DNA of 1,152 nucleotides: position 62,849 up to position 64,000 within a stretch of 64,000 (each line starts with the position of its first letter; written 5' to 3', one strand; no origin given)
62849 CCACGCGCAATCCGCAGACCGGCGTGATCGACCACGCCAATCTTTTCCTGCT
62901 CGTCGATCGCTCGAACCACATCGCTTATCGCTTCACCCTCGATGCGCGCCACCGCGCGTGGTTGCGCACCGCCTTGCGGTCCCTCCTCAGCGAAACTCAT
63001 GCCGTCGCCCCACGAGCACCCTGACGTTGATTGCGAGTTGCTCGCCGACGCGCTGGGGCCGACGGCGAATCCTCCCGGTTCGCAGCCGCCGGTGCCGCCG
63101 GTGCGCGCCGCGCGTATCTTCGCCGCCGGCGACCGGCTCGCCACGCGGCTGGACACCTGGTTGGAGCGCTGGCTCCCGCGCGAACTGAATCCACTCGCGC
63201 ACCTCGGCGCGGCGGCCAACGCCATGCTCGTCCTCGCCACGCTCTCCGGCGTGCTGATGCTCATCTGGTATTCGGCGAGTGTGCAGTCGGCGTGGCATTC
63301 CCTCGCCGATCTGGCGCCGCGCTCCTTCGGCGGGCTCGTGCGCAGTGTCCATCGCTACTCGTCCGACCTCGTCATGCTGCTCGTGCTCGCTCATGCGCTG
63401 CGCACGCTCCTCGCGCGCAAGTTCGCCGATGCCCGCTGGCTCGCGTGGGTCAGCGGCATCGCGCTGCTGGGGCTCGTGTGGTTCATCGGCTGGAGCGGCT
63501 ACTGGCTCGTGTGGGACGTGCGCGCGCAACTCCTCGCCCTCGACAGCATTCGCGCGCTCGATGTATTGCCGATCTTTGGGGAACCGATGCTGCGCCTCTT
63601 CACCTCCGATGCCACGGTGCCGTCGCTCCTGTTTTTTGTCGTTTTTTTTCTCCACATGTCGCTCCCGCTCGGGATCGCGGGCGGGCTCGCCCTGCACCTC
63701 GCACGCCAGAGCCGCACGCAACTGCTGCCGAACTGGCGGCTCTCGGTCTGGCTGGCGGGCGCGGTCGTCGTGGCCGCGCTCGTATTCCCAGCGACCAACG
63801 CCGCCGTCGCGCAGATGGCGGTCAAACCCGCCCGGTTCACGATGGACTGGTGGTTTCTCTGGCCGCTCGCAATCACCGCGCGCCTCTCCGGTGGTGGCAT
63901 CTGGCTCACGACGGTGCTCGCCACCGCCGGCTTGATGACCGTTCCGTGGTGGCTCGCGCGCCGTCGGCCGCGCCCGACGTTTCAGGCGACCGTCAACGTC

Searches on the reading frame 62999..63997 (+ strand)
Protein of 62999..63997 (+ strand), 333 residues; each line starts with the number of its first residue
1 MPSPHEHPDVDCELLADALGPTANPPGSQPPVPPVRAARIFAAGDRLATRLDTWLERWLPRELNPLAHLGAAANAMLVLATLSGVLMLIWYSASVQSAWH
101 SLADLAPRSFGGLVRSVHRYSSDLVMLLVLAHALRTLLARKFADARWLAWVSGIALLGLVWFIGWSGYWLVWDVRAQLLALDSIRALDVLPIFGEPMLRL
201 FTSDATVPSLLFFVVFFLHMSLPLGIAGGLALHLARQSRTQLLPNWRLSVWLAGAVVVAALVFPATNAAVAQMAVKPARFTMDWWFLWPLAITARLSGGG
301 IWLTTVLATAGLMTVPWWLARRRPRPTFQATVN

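Call 41: search_protein_families(library=pfam, proteins=[window:62999-63997:+], max_evalue=0.01)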
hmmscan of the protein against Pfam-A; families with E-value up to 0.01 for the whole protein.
window:62999-63997:+ (333 aa): 2 families
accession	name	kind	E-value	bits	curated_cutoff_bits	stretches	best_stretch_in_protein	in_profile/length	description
PF00033.24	Cytochrome_B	-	3.4e-20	73.1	27.2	1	59-235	6-183/189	Cytochrome b/b6/petB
PF13631.11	Cytochrom_B_N_2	-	3.9e-09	37.1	27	1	125-240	3-119/169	Cytochrome b(N-terminal)/b6/petB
